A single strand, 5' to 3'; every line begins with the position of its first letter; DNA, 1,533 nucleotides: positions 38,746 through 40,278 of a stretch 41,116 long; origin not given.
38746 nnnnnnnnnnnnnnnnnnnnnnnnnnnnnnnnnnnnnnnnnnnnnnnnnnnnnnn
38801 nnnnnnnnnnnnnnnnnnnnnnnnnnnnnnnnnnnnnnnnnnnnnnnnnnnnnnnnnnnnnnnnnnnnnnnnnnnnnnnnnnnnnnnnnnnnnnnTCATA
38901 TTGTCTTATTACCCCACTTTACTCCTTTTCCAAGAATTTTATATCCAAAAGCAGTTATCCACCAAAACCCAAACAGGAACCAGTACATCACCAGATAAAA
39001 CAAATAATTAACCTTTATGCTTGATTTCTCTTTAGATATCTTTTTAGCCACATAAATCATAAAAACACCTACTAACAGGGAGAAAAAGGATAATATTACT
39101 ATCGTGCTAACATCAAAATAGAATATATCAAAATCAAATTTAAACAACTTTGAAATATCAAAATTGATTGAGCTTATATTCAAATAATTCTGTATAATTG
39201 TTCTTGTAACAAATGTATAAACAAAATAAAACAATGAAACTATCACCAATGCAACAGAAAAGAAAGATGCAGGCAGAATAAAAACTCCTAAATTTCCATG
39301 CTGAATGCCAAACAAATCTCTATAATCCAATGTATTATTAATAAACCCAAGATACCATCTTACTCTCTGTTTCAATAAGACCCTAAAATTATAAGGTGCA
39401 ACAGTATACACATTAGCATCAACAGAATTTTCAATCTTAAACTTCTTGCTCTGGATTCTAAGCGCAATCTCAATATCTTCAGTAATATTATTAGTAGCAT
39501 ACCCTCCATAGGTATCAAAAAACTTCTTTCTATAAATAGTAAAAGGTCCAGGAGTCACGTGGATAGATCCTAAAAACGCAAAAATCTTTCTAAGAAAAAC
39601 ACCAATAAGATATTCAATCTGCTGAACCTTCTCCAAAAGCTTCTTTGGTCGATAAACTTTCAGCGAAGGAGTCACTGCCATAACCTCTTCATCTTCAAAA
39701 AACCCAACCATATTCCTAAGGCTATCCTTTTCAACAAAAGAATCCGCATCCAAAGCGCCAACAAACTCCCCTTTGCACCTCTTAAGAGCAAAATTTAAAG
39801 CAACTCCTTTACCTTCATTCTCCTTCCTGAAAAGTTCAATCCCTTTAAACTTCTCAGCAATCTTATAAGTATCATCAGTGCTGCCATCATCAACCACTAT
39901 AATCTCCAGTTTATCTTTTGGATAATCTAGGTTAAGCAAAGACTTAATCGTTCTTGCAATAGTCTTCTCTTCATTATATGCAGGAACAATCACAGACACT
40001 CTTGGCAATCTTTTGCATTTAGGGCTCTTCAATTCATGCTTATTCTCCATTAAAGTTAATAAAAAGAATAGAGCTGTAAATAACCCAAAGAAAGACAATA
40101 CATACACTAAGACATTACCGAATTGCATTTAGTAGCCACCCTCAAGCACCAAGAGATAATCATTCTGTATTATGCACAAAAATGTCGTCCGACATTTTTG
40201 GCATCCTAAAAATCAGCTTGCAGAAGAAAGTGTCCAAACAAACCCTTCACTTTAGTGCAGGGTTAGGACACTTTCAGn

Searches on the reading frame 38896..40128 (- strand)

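Call 60: search_protein_families(library=pfam, proteins=[window:38896-40128:-], max_evalue=0.0001)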
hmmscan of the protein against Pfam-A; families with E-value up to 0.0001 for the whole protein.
window:38896-40128:- (410 aa): 6 families
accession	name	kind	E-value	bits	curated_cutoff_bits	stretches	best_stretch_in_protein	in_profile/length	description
PF00535.33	Glycos_transf_2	-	1.2e-39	136.4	23.3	1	45-207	1-167/168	Glycosyl transferase family 2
PF13641.12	Glyco_tranf_2_3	-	3.3e-28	99.7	27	1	42-260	1-229/230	Glycosyltransferase like family 2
PF13632.12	Glyco_trans_2_3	-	4e-17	63.1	27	1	126-307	5-185/198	Glycosyl transferase family group 2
PF03142.21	Chitin_synth_2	-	5.7e-15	55.4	27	1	121-206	203-291/527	Chitin synthase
PF10111.15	Glyco_tranf_2_2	-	1.1e-10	41.9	27.3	1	45-234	1-208/276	Glycosyltransferase like family 2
PF13506.12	Glyco_transf_21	-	3.2e-09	36.9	21.7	1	108-258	19-172/174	Glycosyl transferase family 21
